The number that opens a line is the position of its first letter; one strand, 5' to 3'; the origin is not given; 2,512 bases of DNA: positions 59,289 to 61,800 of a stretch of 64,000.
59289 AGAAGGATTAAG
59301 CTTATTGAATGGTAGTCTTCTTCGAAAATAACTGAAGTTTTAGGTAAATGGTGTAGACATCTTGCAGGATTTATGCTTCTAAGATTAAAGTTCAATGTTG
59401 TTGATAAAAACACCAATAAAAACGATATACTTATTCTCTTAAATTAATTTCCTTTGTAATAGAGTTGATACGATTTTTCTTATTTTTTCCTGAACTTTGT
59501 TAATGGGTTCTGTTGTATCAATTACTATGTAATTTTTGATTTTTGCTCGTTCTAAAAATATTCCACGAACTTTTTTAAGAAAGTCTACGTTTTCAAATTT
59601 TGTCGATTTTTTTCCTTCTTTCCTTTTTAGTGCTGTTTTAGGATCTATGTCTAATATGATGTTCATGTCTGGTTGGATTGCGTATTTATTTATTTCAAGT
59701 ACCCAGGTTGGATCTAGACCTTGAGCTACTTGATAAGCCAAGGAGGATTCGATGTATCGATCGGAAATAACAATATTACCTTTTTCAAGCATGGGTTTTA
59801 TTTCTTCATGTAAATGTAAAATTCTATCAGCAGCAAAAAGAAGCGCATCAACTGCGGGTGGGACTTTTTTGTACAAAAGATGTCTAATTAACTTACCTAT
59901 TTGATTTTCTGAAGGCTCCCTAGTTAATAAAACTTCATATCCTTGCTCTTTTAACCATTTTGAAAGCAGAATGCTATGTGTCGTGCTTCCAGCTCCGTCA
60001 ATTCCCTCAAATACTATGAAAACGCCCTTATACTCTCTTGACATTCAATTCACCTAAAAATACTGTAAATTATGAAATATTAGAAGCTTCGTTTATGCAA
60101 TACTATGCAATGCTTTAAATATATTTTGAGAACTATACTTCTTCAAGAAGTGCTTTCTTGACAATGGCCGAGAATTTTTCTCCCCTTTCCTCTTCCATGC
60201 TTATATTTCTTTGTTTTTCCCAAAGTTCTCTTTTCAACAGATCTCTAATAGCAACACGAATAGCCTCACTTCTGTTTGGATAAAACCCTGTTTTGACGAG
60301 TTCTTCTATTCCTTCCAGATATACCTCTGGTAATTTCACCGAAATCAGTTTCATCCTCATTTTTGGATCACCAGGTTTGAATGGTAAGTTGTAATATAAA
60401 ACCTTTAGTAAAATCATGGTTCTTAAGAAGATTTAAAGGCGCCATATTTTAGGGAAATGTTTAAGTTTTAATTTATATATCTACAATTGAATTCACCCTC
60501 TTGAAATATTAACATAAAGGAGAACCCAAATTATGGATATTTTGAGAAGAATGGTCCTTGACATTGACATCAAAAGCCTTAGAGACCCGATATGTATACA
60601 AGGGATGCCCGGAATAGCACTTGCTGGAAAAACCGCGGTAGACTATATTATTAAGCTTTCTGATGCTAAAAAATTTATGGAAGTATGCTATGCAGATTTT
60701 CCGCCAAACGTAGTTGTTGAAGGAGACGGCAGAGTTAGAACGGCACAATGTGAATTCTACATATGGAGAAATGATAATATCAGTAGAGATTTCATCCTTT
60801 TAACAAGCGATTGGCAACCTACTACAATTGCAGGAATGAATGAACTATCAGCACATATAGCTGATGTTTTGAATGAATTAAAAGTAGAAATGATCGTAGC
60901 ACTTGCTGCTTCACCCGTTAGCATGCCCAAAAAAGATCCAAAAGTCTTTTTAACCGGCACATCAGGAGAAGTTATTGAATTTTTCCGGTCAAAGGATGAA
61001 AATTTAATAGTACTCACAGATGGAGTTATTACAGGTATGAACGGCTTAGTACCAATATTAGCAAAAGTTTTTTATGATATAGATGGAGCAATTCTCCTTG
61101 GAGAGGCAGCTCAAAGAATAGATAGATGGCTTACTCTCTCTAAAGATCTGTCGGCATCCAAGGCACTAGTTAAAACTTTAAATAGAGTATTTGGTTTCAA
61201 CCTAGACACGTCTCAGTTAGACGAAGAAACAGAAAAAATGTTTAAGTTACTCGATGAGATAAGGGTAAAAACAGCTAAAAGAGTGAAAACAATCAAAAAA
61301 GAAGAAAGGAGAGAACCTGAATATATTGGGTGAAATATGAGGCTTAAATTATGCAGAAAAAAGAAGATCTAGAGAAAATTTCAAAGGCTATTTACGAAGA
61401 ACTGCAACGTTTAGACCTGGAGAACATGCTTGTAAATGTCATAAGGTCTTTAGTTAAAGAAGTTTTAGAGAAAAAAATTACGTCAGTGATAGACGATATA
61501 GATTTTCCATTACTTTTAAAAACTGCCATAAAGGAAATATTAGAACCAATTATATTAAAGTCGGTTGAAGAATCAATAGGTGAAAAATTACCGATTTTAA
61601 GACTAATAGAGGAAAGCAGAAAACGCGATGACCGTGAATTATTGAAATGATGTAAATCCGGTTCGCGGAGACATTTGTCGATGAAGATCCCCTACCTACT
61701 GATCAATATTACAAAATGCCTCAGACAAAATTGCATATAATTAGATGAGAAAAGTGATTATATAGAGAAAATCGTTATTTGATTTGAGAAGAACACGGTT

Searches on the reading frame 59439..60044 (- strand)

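Call 16: search_protein_families(library=pfam, proteins=[window:59439-60044:-], max_evalue=0.0001)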
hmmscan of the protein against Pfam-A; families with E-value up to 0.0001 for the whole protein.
window:59439-60044:- (201 aa): 1 family
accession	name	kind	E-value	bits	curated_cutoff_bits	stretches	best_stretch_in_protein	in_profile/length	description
PF02223.23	Thymidylate_kin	-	6.4e-52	176.4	27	1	12-188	1-185/185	Thymidylate kinase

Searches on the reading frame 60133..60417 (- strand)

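Call 58: search_protein_families(library=pfam, proteins=[window:60133-60417:-], max_evalue=1)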
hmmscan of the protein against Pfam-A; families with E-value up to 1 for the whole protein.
window:60133-60417:- (94 aa): 4 families
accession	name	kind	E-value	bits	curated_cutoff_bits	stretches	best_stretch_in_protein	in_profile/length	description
PF01402.27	RHH_1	-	7.5e-09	35.7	20.5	1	25-63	2-39/39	Ribbon-helix-helix protein, copG family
PF17723.7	RHH_8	-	3.4e-06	27.6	25.4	1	25-65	6-46/119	Ribbon-Helix-Helix transcriptional regulator family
PF18755.6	RAMA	-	0.0083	16.5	35.2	1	44-87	8-51/107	Restriction Enzyme Adenine Methylase Associated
PF03693.20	ParD_antitoxin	-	0.032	15.1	21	1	23-65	3-45/81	Bacterial antitoxin of ParD toxin-antitoxin type II system and RHH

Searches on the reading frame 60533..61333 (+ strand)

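Call 16: search_protein_families(library=pfam, proteins=[window:60533-61333:+], max_evalue=0.0001)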
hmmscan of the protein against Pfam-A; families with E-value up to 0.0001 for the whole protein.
window:60533-61333:+ (266 aa): 1 family
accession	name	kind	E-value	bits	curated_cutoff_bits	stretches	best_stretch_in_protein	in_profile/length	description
PF09754.15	PAC2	-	1e-30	107.6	25.8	1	22-242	2-213/215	PAC2 family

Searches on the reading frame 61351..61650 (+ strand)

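Call 58: search_protein_families(library=pfam, proteins=[window:61351-61650:+], max_evalue=1)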
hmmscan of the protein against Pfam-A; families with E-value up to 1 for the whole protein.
window:61351-61650:+ (99 aa): 1 family
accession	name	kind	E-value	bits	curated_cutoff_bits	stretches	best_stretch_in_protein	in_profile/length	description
PF19065.6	P8_CR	-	0.0058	17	26.9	1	2-68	42-107/124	Minor capsid protein P8 central region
